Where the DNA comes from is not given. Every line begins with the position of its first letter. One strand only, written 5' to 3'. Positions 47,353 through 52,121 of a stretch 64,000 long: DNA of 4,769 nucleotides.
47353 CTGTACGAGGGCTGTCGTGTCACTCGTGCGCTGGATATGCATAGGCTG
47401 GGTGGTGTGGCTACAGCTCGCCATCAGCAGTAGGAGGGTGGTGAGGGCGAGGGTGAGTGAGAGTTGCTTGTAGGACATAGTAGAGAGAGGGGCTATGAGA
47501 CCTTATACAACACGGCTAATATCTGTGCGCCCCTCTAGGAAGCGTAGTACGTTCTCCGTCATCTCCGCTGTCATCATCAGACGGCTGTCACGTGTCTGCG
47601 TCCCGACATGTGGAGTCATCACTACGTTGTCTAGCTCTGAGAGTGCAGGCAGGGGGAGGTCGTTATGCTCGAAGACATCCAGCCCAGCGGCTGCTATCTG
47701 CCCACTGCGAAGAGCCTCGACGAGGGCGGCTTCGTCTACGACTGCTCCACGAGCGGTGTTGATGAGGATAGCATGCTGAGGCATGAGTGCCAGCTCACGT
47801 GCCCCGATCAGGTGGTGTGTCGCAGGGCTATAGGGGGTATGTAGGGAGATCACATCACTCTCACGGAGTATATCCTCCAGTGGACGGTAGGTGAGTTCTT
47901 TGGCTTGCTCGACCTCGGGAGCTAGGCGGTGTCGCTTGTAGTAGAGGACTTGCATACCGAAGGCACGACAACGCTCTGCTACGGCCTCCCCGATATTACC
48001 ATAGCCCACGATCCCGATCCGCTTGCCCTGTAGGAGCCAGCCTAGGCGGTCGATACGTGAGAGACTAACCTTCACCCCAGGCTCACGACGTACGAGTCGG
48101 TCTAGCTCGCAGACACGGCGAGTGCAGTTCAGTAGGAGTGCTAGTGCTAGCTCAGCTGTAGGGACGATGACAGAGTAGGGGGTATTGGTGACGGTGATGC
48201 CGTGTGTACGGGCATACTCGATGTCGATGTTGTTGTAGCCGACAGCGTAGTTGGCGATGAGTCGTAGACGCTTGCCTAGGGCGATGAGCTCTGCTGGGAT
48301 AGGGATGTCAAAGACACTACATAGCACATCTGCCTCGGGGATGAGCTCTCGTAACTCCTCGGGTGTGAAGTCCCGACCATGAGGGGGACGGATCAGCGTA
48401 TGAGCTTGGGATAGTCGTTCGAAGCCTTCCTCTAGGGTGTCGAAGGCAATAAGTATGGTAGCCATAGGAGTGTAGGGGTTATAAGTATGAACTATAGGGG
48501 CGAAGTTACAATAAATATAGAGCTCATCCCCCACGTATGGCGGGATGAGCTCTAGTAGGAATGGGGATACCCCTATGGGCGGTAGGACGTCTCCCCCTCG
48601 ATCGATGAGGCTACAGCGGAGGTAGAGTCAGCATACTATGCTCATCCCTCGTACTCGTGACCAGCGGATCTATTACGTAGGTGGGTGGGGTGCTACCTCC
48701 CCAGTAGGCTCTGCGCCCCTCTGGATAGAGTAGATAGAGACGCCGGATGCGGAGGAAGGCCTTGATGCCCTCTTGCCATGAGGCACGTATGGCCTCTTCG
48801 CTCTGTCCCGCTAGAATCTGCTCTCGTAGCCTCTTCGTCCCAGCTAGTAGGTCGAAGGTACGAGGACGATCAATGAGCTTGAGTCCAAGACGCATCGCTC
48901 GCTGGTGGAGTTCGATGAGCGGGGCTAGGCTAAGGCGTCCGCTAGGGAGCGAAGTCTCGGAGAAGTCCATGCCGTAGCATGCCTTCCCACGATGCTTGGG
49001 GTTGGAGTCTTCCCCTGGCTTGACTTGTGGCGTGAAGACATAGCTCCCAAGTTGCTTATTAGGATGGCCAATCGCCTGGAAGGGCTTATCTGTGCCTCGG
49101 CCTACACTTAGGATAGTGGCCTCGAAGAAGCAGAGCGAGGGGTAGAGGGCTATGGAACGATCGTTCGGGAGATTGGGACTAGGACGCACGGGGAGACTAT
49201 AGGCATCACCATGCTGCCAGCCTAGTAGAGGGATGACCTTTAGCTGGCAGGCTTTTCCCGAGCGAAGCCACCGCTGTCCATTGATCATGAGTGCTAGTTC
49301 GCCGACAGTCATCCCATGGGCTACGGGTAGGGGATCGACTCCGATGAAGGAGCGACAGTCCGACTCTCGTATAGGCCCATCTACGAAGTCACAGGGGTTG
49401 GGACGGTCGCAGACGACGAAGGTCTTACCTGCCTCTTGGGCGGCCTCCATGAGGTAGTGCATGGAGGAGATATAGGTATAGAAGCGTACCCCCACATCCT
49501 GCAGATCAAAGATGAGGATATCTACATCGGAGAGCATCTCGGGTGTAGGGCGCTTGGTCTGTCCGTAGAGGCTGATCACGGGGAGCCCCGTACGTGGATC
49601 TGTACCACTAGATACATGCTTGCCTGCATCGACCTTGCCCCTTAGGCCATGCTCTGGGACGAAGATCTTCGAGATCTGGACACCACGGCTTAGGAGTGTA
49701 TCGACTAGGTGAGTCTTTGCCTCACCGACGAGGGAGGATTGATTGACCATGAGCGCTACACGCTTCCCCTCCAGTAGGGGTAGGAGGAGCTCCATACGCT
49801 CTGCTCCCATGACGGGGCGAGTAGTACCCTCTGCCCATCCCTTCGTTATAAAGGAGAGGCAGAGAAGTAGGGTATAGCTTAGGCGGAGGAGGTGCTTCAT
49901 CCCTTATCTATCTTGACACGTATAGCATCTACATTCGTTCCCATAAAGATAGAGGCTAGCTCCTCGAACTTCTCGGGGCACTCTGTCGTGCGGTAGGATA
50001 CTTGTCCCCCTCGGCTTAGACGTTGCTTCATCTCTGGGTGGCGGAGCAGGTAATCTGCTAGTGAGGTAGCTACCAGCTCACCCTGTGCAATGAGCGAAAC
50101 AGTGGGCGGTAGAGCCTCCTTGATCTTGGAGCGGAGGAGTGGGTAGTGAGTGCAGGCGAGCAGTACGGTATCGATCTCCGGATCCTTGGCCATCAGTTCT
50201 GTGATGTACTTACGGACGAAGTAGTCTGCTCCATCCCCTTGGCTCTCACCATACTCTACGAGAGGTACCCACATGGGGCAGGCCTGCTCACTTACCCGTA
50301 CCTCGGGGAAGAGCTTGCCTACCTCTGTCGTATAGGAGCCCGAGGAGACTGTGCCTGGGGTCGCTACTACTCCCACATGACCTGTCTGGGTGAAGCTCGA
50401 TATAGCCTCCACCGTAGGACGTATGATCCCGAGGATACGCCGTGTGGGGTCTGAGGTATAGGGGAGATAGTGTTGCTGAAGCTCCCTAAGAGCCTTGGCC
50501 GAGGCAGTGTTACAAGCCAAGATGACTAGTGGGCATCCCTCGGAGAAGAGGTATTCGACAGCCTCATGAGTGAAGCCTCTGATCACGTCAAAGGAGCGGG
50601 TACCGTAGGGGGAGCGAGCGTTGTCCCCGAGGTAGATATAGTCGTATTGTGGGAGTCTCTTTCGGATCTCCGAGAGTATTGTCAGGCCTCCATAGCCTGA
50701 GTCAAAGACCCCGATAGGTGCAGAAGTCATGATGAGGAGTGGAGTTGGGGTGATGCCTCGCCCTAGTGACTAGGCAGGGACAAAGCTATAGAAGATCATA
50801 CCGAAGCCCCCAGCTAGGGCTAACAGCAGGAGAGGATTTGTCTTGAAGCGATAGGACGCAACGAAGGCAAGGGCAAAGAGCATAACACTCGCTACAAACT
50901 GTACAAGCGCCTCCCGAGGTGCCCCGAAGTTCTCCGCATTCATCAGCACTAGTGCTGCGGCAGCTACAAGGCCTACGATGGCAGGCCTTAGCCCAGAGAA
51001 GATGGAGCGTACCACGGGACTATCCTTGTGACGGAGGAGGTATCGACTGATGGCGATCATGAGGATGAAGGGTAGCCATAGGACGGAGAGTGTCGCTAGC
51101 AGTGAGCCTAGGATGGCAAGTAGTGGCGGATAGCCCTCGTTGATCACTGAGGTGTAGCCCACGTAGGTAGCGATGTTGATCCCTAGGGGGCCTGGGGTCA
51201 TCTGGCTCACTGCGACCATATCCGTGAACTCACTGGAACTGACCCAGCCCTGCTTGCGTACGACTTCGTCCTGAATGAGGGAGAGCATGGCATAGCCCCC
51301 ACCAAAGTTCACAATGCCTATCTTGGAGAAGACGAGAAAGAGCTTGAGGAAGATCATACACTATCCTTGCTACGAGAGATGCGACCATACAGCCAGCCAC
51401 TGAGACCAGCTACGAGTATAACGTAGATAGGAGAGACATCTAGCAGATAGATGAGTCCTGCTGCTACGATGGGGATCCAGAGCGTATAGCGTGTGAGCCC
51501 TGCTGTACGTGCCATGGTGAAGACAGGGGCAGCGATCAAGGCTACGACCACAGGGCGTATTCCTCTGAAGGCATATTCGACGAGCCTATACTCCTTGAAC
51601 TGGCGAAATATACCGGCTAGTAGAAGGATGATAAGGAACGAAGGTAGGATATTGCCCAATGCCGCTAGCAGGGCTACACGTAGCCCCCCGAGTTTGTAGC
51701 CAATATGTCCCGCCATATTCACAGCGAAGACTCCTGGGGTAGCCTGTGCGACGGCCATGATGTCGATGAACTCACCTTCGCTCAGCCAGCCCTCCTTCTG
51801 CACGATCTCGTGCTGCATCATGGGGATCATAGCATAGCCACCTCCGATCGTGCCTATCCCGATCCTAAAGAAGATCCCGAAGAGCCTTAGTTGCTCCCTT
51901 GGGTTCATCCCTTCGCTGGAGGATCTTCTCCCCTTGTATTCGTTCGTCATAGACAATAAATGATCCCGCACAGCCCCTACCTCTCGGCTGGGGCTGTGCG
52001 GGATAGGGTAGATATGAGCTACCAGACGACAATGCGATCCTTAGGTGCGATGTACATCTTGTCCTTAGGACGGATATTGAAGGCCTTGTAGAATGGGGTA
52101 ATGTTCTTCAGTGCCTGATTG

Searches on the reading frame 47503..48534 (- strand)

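Call 10: search_protein_families(library=pfam, proteins=[window:47503-48534:-])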
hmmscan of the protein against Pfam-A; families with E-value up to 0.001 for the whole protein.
window:47503-48534:- (343 aa): 6 families
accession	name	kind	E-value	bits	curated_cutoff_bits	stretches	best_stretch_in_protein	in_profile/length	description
PF02826.25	2-Hacid_dh_C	-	7.6e-60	201.8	25.1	1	131-311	1-178/178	D-isomer specific 2-hydroxyacid dehydrogenase, NAD binding domain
PF00389.36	2-Hacid_dh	-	3.3e-24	85.5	24.6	1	55-342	27-133/134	D-isomer specific 2-hydroxyacid dehydrogenase, catalytic domain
PF07991.19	KARI_N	-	2.8e-06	27.4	20.6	1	168-234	2-69/165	Acetohydroxy acid isomeroreductase, NADPH-binding domain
PF03807.23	F420_oxidored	-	0.00017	22.5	21.6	1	172-238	1-72/94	NADP oxidoreductase coenzyme F420-dependent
PF03446.21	NAD_binding_2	-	0.00047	20.6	21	1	172-280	1-112/161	NAD binding domain of 6-phosphogluconate dehydrogenase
PF00670.27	AdoHcyase_NAD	-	0.00072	20.1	27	0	167-261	20-110/162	S-adenosyl-L-homocysteine hydrolase, NAD binding domain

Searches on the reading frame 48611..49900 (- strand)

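Call 37: search_protein_families(library=pfam, proteins=[window:48611-49900:-])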
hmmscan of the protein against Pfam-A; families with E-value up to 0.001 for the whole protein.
window:48611-49900:- (429 aa): 2 families
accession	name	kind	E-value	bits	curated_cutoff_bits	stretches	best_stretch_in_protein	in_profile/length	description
PF07075.17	NamZ_N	-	2e-77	259.6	26.9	1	48-247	1-202/203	Exo-beta-N-acetylmuramidase NamZ, N-terminal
PF20732.2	NamZ_C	-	7.7e-30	105.1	25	1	252-392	2-152/152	Exo-beta-N-acetylmuramidase NamZ, C-terminal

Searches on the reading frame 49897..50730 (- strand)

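Call 37: search_protein_families(library=pfam, proteins=[window:49897-50730:-])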
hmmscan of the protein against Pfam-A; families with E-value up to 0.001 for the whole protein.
window:49897-50730:- (277 aa): 1 family
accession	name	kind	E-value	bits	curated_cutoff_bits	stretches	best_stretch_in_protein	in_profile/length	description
PF01177.27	Asp_Glu_race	-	1.2e-15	58.3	31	1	20-211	18-198/211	Asp/Glu/Hydantoin racemase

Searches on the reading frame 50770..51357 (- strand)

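Call 96: search_protein_families(library=pfam, proteins=[window:50770-51357:-])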
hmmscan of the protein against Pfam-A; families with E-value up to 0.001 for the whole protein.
window:50770-51357:- (195 aa): 1 family
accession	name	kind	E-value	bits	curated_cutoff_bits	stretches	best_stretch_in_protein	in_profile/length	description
PF02417.20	Chromate_transp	-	5.4e-48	163.6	28.6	1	4-186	1-165/166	Chromate transporter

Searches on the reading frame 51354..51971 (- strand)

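Call 96: search_protein_families(library=pfam, proteins=[window:51354-51971:-])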
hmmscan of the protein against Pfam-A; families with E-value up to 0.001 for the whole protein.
window:51354-51971:- (205 aa): 1 family
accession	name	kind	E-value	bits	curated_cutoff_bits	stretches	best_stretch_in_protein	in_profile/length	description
PF02417.20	Chromate_transp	-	1.6e-48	165.3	28.6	1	28-193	1-166/166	Chromate transporter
